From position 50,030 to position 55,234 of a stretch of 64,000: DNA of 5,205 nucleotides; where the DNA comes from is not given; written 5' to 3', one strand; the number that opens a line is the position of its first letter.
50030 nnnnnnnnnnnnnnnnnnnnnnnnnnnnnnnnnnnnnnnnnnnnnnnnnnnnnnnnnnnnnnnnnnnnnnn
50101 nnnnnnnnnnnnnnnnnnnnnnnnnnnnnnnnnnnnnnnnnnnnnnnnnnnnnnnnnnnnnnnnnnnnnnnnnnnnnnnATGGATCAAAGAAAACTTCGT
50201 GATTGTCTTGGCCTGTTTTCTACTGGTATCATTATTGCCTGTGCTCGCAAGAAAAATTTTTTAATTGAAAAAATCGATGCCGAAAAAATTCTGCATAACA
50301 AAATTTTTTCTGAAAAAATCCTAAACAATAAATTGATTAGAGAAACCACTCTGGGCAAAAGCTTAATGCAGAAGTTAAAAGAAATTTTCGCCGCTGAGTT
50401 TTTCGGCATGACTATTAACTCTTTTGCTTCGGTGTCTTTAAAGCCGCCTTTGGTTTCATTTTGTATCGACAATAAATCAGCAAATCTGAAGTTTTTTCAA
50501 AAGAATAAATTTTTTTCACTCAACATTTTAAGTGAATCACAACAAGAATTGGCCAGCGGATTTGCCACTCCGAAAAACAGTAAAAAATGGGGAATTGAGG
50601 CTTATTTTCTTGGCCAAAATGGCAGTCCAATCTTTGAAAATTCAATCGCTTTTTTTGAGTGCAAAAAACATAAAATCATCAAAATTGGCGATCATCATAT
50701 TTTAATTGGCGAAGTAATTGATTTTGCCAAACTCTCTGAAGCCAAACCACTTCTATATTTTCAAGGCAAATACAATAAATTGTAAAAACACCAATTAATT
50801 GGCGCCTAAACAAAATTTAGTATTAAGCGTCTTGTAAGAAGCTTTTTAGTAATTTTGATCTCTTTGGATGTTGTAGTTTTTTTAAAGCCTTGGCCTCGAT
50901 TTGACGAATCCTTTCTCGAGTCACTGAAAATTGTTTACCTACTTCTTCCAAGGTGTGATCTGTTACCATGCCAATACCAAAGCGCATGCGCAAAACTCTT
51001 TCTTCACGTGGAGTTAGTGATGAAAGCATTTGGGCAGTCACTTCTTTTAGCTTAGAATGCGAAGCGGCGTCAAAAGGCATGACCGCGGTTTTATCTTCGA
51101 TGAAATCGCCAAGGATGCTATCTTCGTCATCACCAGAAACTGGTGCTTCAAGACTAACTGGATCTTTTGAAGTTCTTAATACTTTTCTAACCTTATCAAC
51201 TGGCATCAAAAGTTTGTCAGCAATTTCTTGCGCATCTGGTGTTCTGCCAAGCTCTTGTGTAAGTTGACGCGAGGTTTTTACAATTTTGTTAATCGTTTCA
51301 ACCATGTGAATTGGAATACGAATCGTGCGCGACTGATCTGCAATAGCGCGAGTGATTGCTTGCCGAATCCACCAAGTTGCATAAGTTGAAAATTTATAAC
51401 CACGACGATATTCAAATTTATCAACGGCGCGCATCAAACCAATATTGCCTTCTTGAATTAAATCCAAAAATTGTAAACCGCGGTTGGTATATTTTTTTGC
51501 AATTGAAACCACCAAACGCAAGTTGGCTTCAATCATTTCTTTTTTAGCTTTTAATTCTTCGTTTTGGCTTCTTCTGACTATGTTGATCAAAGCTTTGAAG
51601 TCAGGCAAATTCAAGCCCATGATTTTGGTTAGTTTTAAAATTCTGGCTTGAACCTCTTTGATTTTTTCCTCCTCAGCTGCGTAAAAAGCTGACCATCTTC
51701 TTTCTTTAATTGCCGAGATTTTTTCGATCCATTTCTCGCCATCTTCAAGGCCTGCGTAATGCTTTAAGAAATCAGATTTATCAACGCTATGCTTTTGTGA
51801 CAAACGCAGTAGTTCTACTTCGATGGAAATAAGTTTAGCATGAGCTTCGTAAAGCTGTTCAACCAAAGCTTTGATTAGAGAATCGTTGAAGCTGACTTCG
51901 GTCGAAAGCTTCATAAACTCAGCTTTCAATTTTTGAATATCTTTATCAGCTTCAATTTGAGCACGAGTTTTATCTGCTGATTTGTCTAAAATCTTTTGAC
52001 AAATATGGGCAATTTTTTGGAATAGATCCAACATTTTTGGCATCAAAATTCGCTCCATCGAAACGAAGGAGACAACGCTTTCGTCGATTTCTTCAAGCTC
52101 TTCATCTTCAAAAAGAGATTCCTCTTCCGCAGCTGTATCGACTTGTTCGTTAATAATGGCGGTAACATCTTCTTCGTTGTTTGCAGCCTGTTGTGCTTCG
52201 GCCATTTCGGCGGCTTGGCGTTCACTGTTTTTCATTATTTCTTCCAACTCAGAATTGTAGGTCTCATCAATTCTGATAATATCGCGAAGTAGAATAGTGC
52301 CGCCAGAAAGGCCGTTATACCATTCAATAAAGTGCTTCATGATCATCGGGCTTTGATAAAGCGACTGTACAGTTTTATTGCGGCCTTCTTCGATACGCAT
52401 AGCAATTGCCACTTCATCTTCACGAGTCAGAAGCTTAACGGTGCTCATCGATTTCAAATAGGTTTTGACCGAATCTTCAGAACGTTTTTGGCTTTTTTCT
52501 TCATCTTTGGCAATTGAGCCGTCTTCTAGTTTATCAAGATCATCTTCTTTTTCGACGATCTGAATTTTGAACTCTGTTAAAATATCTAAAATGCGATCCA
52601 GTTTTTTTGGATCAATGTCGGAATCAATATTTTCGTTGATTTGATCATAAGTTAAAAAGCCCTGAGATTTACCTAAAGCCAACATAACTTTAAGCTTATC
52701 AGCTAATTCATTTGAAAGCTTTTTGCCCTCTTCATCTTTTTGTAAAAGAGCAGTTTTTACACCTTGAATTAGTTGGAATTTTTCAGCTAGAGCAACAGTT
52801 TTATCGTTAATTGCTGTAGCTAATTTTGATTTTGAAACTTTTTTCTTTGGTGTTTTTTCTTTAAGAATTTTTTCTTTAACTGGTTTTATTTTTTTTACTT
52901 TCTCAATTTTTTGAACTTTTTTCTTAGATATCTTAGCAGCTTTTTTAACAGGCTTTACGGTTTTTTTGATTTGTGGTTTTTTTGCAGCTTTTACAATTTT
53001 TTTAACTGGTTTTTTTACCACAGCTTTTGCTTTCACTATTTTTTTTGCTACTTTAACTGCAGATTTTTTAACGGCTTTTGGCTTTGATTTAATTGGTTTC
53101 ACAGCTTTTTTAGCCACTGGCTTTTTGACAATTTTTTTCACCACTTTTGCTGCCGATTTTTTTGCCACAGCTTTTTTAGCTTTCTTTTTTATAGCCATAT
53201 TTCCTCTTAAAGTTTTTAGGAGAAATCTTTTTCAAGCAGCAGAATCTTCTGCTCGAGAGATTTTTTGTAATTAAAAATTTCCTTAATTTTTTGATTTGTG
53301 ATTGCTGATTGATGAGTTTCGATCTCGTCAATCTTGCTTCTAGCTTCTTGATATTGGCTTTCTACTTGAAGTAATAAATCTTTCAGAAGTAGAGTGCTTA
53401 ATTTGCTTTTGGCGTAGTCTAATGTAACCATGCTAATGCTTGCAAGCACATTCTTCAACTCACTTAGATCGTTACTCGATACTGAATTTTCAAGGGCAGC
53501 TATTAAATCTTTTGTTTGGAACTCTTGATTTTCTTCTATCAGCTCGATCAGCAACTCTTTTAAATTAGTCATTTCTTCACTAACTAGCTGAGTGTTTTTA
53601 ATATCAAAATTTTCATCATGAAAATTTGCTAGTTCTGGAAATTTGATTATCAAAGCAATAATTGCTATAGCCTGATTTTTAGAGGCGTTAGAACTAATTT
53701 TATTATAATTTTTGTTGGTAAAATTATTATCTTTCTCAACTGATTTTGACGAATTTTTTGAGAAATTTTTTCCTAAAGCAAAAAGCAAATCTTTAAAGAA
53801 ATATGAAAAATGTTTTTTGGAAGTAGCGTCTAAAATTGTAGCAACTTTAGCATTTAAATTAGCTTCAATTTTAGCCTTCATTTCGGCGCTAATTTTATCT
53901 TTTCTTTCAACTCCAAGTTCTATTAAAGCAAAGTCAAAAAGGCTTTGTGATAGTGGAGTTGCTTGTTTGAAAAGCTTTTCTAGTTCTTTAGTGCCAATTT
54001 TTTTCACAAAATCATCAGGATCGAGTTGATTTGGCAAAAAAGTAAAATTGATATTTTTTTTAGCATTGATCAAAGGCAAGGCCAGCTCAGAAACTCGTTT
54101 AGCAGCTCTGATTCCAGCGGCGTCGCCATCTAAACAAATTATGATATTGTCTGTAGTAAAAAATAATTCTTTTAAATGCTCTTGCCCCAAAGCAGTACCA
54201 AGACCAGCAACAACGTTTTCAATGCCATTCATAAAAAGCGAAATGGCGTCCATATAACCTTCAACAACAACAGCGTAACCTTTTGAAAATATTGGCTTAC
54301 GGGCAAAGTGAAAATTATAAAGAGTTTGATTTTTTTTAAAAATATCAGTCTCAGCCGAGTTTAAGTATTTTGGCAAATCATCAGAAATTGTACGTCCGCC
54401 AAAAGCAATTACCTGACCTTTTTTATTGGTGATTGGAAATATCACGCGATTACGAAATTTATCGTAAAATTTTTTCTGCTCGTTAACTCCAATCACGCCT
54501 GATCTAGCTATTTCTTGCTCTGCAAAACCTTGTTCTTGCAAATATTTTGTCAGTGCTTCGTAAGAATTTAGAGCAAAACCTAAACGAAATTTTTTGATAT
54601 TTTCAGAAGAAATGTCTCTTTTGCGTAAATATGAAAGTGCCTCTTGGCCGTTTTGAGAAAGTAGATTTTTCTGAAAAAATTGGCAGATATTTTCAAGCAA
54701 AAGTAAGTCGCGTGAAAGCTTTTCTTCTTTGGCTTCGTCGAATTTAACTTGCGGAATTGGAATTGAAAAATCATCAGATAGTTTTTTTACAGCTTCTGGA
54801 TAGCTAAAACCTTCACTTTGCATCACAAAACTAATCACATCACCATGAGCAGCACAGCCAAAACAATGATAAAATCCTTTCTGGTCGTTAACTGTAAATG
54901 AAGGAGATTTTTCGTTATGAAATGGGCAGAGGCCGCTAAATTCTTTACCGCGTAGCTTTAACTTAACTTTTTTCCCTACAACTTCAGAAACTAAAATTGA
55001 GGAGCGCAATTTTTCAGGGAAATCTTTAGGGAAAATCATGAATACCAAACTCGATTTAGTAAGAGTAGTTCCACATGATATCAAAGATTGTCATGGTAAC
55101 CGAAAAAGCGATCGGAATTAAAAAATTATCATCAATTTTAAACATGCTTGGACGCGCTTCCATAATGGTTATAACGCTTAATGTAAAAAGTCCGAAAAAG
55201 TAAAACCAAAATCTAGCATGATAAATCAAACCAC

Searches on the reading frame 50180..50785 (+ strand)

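Call 18: search_protein_families(library=pfam, proteins=[window:50180-50785:+], max_evalue=0.001)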
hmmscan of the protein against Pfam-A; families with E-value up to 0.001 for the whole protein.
window:50180-50785:+ (201 aa): 1 family
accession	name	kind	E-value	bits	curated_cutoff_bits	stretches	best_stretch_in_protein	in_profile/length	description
PF01613.24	Flavin_Reduct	-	3.3e-33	115.4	27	1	76-200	21-151/153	Flavin reductase like domain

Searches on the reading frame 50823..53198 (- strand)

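Call 18: search_protein_families(library=pfam, proteins=[window:50823-53198:-], max_evalue=0.001)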
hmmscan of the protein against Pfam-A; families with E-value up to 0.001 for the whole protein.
window:50823-53198:- (791 aa): 6 families
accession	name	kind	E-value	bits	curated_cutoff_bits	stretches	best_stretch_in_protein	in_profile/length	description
PF04546.19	Sigma70_ner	-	2e-24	87.1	29.7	1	284-523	2-209/210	Sigma-70, non-essential region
PF04542.20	Sigma70_r2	-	3.4e-24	84.8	24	1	555-625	1-71/71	Sigma-70 region 2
PF04539.22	Sigma70_r3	-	6.4e-24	84.3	25.3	1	634-711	1-77/78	Sigma-70 region 3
PF04545.22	Sigma70_r4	-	6.6e-18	64.4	24.1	1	725-777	2-50/50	Sigma-70, region 4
PF03979.19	Sigma70_r1_1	-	6.2e-11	42.6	22.5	1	167-237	5-76/81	Sigma-70 factor, region 1.1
PF00140.25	Sigma70_r1_2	-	1.5e-09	38.1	22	1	242-273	1-32/34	Sigma-70 factor, region 1.2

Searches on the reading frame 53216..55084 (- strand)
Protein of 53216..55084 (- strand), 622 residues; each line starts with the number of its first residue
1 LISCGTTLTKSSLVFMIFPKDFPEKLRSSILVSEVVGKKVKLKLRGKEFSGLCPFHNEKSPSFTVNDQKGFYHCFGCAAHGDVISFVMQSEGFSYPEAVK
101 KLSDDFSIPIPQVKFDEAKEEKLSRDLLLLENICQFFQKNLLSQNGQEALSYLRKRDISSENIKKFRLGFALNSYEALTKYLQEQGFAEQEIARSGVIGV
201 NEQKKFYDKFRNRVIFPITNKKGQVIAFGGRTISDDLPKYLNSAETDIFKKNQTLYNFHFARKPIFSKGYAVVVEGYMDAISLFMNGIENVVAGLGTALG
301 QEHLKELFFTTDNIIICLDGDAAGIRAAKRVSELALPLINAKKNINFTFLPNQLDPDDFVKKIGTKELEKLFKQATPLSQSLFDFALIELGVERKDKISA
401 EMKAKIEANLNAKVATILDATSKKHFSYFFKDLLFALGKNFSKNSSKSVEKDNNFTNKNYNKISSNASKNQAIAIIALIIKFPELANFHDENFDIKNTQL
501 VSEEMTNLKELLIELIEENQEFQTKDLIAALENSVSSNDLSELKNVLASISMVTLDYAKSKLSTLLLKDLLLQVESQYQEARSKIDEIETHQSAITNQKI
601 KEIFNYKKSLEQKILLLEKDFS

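Call 18: search_protein_families(library=pfam, proteins=[window:53216-55084:-], max_evalue=0.001)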
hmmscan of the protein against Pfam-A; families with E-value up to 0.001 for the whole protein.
window:53216-55084:- (622 aa): 6 families
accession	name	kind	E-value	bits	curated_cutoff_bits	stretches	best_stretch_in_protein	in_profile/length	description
PF08275.17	DNAG_N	-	4.2e-42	143.7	26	1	136-261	1-127/128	DNA primase catalytic core, N-terminal domain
PF01807.25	Zn_ribbon_DnaG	-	6.7e-34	116.1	24.9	1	21-112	4-95/98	CHC2 zinc finger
PF13155.12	Toprim_2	-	2.2e-18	66.8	22.1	1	272-359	1-87/88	Toprim-like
PF13662.12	Toprim_4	-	9.3e-18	64.7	25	1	270-335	2-73/85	Toprim domain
PF01751.28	Toprim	-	5e-13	49.5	23.1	1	272-348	3-94/96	Toprim domain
PF13362.12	Toprim_3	-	2e-05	25.4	27.2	1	271-364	2-93/95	Toprim domain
